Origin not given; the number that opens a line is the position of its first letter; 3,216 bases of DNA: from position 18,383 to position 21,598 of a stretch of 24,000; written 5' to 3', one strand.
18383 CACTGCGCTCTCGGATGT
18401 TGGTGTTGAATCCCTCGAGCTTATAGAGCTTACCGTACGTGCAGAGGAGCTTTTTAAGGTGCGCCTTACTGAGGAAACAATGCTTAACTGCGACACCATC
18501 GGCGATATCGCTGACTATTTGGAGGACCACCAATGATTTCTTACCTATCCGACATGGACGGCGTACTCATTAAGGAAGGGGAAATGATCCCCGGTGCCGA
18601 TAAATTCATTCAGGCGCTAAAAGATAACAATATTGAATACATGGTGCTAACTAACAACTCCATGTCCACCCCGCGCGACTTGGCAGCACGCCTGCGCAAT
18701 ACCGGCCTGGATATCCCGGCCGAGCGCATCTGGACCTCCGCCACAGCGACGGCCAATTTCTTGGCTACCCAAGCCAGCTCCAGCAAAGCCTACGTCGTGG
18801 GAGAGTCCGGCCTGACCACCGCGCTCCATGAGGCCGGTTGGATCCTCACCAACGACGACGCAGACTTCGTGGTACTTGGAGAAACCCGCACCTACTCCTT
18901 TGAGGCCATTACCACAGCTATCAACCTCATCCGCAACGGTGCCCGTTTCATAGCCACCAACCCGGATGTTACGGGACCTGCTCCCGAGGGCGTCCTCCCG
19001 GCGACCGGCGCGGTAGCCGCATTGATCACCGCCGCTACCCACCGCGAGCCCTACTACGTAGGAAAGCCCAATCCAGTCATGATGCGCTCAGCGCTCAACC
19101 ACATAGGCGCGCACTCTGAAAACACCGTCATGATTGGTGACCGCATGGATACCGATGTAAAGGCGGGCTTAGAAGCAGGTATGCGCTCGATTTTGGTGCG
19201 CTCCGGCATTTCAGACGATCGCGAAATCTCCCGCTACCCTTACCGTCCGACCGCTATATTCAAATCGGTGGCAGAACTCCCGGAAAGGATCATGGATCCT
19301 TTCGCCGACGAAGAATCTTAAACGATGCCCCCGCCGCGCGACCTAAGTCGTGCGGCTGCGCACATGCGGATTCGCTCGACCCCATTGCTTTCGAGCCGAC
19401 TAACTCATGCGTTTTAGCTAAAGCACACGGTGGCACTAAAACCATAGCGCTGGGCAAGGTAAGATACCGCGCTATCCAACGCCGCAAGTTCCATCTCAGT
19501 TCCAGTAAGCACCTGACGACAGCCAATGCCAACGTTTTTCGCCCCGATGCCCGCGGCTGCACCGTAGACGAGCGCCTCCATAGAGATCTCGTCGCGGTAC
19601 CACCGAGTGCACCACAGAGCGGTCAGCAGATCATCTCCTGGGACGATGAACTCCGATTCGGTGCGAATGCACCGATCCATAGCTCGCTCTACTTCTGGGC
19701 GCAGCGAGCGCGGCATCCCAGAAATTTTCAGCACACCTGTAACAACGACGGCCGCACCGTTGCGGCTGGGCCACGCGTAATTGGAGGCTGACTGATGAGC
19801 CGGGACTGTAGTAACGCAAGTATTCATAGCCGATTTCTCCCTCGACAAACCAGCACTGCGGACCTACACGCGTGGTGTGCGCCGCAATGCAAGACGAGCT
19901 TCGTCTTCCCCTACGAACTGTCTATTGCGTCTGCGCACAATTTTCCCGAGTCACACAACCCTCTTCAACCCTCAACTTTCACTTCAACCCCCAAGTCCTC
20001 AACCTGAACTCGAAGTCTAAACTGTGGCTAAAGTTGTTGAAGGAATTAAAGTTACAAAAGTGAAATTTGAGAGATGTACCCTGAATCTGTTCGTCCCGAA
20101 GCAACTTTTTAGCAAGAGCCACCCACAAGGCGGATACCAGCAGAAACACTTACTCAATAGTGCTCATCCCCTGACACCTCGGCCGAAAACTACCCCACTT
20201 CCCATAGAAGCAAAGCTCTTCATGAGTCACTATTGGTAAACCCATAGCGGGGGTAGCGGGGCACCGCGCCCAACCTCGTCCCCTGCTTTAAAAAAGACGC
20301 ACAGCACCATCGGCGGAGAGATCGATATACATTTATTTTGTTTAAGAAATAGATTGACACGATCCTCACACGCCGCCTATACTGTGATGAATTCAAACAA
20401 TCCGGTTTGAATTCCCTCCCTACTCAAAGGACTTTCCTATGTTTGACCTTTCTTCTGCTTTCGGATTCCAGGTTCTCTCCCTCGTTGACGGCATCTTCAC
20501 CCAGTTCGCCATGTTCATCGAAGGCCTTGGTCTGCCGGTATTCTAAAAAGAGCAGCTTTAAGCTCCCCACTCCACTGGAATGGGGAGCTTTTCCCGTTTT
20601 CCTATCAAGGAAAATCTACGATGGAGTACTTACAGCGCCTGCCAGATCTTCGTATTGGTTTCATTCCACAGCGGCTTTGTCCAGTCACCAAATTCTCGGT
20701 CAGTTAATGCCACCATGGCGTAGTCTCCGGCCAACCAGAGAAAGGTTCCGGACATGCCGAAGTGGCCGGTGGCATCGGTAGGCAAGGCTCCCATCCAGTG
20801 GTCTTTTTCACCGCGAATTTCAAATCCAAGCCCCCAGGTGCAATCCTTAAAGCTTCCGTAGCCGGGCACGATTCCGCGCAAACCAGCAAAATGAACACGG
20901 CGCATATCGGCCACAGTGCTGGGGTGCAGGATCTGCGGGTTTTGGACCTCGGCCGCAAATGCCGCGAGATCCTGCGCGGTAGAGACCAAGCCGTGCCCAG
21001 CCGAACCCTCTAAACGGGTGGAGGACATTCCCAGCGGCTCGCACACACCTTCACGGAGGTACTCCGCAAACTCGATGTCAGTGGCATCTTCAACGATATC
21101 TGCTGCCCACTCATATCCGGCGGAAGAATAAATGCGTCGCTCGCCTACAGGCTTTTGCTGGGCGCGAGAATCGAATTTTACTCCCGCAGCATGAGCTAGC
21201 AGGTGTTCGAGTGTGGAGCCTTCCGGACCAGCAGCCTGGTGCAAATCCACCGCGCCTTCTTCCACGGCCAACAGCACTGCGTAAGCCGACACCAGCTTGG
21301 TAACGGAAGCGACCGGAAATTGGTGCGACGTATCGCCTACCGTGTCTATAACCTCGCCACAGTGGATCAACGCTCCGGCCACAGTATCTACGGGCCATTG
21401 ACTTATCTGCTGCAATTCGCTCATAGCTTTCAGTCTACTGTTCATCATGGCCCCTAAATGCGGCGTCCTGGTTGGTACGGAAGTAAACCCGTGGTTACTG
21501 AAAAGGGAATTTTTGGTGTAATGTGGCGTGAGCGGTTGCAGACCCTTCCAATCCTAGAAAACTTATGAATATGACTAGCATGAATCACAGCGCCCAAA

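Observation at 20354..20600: Self-contained 35-codon gene encoding an acidic, leaderless amphipathic peptide: candidate new PorA/PorH-type mycomembrane channel peptide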

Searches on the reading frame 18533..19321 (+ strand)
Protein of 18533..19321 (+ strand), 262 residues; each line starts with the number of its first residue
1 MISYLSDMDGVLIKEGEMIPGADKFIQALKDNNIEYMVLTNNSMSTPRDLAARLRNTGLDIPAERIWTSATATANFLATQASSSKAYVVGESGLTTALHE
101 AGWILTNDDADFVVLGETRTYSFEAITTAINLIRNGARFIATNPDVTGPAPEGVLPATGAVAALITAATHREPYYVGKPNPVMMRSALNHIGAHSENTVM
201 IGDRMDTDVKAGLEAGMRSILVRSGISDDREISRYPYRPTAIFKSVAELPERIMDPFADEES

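Call 91: search_protein_families(library=ncbifam, proteins=[window:18533-19321:+], max_evalue=0.01)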
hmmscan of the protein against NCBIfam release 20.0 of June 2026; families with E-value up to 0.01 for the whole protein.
window:18533-19321:+ (262 aa): 34 families (the best 25 are shown)
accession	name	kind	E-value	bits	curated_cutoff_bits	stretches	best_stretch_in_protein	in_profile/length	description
NF007762.0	PRK10444.1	equivalog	2.6e-77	259.8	368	1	5-249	7-247/250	HAD-IIA family hydrolase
TIGR01457.1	HAD-SF-IIA-hyp2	hypoth_equivalog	1.7e-68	230.8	247.65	1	3-248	3-248/249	TIGR01457 family HAD-type hydrolase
NF053752.1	TK1734_fam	exception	8e-53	179.3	475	1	4-251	3-257/260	2-phosphoglycolate phosphatase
TIGR01460.1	HAD-SF-IIA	subfamily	6.2e-49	167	100.15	1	5-225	2-246/246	HAD-IIA family hydrolase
TIGR01452.1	PGP_euk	subfamily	7.4e-41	140.4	201.95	1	4-233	5-257/279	phosphoglycolate/pyridoxal phosphate family phosphatase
TIGR01458.1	HAD-SF-IIA-hyp3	hypoth_equivalog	3.8e-24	85.4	175.95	1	4-242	4-243/257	TIGR01458 family HAD-type hydrolase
TIGR02253.1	CTE7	subfamily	1.4e-12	47.8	169.75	1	172-249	144-220/221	TIGR02253 family HAD-type hydrolase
TIGR01459.1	HAD-SF-IIA-hyp4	hypoth_equivalog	5.4e-12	45.6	103.75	1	4-222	11-240/242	TIGR01459 family HAD-type hydrolase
TIGR01662.1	HAD-SF-IIIA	subfamily_domain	8.1e-11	42.2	44.6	1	175-224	90-140/141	HAD-IIIA family hydrolase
TIGR02254.1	YjjG_YfnB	equivalog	4.3e-10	39.4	159.9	1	176-250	150-220/223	YjjG family noncanonical pyrimidine nucleotidase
TIGR01668.1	YqeG_hyp_ppase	hypoth_equivalog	1.4e-09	37.7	89.1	1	178-232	91-145/170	YqeG family HAD IIIA-type phosphatase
NF006506.0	PRK08942.1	equivalog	2.9e-08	33.4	178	1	178-254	103-178/182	D-glycero-beta-D-manno-heptose 1,7-bisphosphate 7-phosphatase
NF009695.0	PRK13222.1-2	equivalog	3.5e-08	33.2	225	1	178-253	150-222/226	phosphoglycolate phosphatase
TIGR02252.1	DREG-2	subfamily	1.1e-07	31.8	155.2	1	154-221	137-203/203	HAD hydrolase, REG-2-like, family IA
TIGR01656.1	Histidinol-ppas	subfamily_domain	2.6e-07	30.7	84.15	1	163-221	87-145/149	histidinol-phosphate phosphatase domain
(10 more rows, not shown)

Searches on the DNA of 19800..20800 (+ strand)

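Call 27: search_rna_families(source=window, start=19800, end=20800, threshold=evalue, max_evalue=10)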
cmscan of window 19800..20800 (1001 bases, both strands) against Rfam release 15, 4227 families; matches with E-value up to 10: 5.
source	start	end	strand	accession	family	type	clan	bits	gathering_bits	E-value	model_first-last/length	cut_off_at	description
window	20538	20600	+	RF02371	PyrG_leader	Cis-reg; leader;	-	22.4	65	2.7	1-78/78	no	PyrG leader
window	20275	20491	+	RF02132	HOXB13-AS1_1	Gene; lncRNA;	-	13.9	60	2.9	1-136/136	no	HOXB13 antisense RNA 1 conserved region 1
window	20654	20670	-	RF01130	sR46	Gene; snRNA; snoRNA; CD-box;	-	11.5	50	9.9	6-22/56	no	Small nucleolar RNA sR46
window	20533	20591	-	RF01696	Chlorobi-1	Gene; sRNA;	-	11.1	50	10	1-67/67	no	Chlorobi-1 RNA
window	20650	20737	-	RF02267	Vax2os1_2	Gene; lncRNA;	-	6.8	55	1.6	371-466/466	no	Vax2os1 conserved region 2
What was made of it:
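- On Rfam RNA families: No credible match in 19800-20800 at E <= 10 (call 27).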

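Call 70: search_dna_similar(query=window:20300-20640:+, collection=plasmids, mode=distant, max_evalue=0.001)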
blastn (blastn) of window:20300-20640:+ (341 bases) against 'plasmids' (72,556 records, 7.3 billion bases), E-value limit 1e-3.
No match.

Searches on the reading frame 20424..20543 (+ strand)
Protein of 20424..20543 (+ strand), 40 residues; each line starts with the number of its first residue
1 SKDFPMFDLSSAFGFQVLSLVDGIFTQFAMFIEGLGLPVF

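Call 8: search_protein_families(library=pfam, proteins=[window:20439-20543:+], max_evalue=10)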
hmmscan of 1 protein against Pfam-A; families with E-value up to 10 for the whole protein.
seq(35 aa): 0 families
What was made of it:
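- On PorA family porin (NCBIfam NF033925): The Pfam scan is also empty (call 8).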

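Call 9: search_protein_families(library=ncbifam, proteins=[window:20439-20543:+], max_evalue=10)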
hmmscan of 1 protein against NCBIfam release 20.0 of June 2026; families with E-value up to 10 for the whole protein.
seq(35 aa): 0 families

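Call 14: find_homologous_proteins(query=window:20424-20543:+, max_evalue=10)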
Query window:20424-20543:+ (40 aa): 1 proteins with E <= 10 among 1 candidates.
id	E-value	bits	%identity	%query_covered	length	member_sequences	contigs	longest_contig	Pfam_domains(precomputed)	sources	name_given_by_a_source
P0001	2.4e-13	66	100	88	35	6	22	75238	-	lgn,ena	-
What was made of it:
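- Checked: Gene callers used for the Logan, ENA and JGI assemblies called this ORF (P0001, 22 contigs, call 14). No NCBI-sourced entry, Pfam family or NCBIfam family exists for it (calls 8, 9, 14).
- Tried and rejected: I repeated it with 5 upstream in-frame codons added (call 14).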

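Call 18: find_encoding_contigs(protein=P0001, flank=3000, max_places=8)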
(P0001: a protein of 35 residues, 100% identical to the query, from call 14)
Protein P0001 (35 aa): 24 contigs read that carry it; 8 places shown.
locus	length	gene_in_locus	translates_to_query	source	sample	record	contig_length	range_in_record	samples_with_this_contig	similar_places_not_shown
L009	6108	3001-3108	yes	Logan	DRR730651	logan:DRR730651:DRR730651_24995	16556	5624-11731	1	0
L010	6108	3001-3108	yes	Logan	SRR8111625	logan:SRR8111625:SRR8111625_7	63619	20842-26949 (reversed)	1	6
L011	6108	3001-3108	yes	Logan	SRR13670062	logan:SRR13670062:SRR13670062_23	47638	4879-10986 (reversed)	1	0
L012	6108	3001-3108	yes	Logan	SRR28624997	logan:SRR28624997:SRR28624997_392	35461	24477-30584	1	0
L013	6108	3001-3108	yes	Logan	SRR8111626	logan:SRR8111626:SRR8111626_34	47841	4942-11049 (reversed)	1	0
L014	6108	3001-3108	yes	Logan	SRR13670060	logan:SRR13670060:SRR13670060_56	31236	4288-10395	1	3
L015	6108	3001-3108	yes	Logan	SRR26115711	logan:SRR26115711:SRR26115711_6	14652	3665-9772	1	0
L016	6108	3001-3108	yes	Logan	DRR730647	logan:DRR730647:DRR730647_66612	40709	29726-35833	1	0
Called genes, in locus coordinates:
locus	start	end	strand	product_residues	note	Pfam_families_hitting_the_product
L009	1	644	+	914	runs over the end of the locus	PF28598:PDH_E1_N, PF00456:Transketolase_N, PF17831:PDH_E1_M, PF22613:Transketolase_C_1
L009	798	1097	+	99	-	PF00550:PP-binding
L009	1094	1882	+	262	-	PF00702:Hydrolase, PF13344:Hydrolase_6, PF13419:HAD_2 (weak), PF13242:Hydrolase_like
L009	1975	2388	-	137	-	-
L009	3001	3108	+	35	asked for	-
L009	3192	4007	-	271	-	PF00144:Beta-lactamase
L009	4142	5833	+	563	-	PF16655:PhoD_N, PF09423:PhoD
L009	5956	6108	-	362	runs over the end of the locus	PF00724:Oxidored_FMN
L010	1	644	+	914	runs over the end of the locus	PF28598:PDH_E1_N, PF00456:Transketolase_N, PF17831:PDH_E1_M, PF22613:Transketolase_C_1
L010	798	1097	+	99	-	PF00550:PP-binding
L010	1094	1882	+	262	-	PF00702:Hydrolase, PF13344:Hydrolase_6, PF13419:HAD_2 (weak), PF13242:Hydrolase_like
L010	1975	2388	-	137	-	-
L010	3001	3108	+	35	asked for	-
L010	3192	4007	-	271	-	PF00144:Beta-lactamase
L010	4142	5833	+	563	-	PF16655:PhoD_N, PF09423:PhoD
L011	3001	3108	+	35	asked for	-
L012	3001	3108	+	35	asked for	-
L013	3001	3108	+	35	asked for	-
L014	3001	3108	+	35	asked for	-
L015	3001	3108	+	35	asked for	-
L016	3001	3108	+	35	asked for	-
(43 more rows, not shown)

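Call 24: search_protein_representatives(protein=window:20439-20543:+)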
Query: 35 residues. Proteins with E-value up to 0.001 (for the whole library): 1; up to 1e-10: 1; up to 1e-30: 0. The best 1 are listed.
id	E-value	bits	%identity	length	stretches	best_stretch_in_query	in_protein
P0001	3.0e-14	66.2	100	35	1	1-35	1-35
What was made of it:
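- Tried and rejected: The exhaustive phmmer search of 1.84 billion representatives returned only the peptide itself (call 24).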

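Call 34: find_related_loci(query=A2, collection=metagenome_contigs, flank=3000)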
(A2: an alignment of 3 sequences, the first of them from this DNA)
Query A2 (35 aa) in metagenome_contigs; peptide patterns used: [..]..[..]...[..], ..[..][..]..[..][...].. (x = any residue, [..] = any of these).
269 stretches matched a pattern; 3 encode a relative of the query (tblastn E <= 1e-3); 3 distinct loci.
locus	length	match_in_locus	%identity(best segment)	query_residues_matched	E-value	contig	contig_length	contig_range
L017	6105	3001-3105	89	1-35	6e-17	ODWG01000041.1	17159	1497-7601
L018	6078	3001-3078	54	3-28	5e-6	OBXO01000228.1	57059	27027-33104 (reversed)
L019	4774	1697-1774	58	5-30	5e-6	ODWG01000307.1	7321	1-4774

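Call 69: search_solved_structures(query=A6, max_evalue=10)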
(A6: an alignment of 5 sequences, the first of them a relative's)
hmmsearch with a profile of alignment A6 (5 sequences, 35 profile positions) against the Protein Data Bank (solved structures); distinct sequences matched with E-value up to 10: 1.
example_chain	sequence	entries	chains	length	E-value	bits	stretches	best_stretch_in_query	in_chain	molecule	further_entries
1fwo_A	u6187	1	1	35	0.14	15.3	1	5-18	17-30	ORYZAIN BETA CHAIN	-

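Call 71: search_dna_similar(query=window:20439-20543:+, collection=phages, mode=protein, max_evalue=1)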
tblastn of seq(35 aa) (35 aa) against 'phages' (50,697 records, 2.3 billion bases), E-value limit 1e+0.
No match.

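Call 72: predict_structure(alignment_id=A6)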
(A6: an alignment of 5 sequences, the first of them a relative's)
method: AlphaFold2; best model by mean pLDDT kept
length: 35 residues; sequences in the alignment: 5
mean_pLDDT: 82.7   pTM: 0.43
mean pLDDT of the five models: 82.7, 82.6, 81.2, 80.8, 79.4
residues with pLDDT >= 90: 14; 70-90: 14; 50-70: 7; < 50: 0
segments of 3 or more residues with pLDDT < 50: none
pLDDT, mean of each block of 10 residues (from residue 1): 74 93 88 69
secondary structure, 60 per line:
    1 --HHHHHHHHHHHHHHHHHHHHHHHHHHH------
elements in order: H3-29
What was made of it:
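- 20439..20546 (+): 35-codon CDS (type A allele) encoding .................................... AF2 predicts a helix over residues 3-29 at pLDDT 82.7 (call 72).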

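Call 93: find_related_loci(query=A6, collection=viral_contigs, flank=2000)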
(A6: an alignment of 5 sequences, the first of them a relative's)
Query A6 (35 aa) in viral_contigs; peptide patterns used: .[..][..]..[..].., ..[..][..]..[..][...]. (x = any residue, [..] = any of these).
58 stretches matched a pattern, but none encodes a relative of the query by tblastn (E <= 1e-3).

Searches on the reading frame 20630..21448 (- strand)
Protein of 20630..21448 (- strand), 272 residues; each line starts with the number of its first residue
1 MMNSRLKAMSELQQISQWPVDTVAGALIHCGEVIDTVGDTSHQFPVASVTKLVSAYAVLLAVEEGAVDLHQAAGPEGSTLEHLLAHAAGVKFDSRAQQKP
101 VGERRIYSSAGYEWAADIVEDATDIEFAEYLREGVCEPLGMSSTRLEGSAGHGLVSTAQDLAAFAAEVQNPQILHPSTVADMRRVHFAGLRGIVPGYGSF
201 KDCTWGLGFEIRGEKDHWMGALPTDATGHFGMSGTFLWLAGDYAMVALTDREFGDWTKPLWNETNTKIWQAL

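Call 11: find_related_loci(query=window:20630-21448:-, collection=genome_contigs, flank=4000)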
Query window:20630-21448:- (272 aa) in genome_contigs; peptide patterns used: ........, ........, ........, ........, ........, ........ (x = any residue, [..] = any of these).
225 stretches matched a pattern; 8 encode a relative of the query (tblastn E <= 1e-3); 8 distinct loci.
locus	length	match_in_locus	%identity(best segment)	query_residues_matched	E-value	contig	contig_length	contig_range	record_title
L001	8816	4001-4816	90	1-272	2e-169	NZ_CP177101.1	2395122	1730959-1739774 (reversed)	Corynebacterium sp. LaCa142 chromosome, complete genome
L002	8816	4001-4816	90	1-272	5e-169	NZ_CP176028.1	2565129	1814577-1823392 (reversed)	Corynebacterium sp. MSK072 chromosome, complete genome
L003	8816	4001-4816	80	1-272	2e-151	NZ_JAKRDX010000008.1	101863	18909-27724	Corynebacterium tuberculostearicum strain CTNIH3 NODE_8_length_101863_cov_18.203770_pilon, whole genome shotgun sequence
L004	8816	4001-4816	80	1-272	2e-151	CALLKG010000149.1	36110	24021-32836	MAG TPA_asm: Corynebacterium tuberculostearicum isolate ERR1332617_bin.18_CONCOCT_v1.1_MAG genome assembly, contig: ERZ1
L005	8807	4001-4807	78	4-272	3e-147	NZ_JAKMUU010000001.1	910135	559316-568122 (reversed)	Corynebacterium curieae strain c8Ua_181 8Ua_181_A_contig_1, whole genome shotgun sequence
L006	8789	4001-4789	65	9-272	8e-115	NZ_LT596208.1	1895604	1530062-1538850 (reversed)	Corynebacterium phoceense strain MC1, whole genome shotgun sequence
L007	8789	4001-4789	64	9-272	4e-113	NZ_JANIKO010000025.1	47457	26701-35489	Corynebacterium phoceense strain 70QC2O2 234874_70QC2O2_25, whole genome shotgun sequence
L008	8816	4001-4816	80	1-272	3e-151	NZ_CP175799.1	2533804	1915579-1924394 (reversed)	Corynebacterium tuberculostearicum strain YSMAA1_1_B1 chromosome, complete genome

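Call 52: search_protein_families(library=pfam, proteins=[window:20630-21448:-], max_evalue=0.001)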
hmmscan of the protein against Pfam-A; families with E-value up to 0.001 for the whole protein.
window:20630-21448:- (272 aa): 2 families
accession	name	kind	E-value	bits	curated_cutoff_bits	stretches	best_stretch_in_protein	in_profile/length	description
PF00144.29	Beta-lactamase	-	2.7e-26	93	27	1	39-247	45-306/329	Beta-lactamase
PF13354.11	Beta-lactamase2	-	0.00015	21.6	22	0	41-71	18-48/214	Beta-lactamase enzyme family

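Call 91: search_protein_families(library=ncbifam, proteins=[window:20630-21448:-], max_evalue=0.01)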
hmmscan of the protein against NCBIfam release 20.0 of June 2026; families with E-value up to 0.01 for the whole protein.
window:20630-21448:- (272 aa): 5 families
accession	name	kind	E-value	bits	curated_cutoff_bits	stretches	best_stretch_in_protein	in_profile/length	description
NF052559.1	MthAcHydAcmB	equivalog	6.1e-05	21.9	550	0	103-147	171-214/391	methyl acetate hydrolase AcmB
NF007943.0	PRK10662.1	equivalog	0.00015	20.5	266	1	97-147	175-225/380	D-alanyl-D-alanine-carboxypeptidase/endopeptidase AmpH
NF002968.0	PRK03642.1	equivalog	0.0018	17.2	385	0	101-144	197-240/432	penicillin binding protein PBP4B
NF033103.1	bla_class_A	equivalog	0.0078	15.4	200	0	41-71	31-61/257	class A beta-lactamase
NF033700.1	blaCMA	exception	0.0097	15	887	0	96-145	152-201/375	CMA family class C beta-lactamase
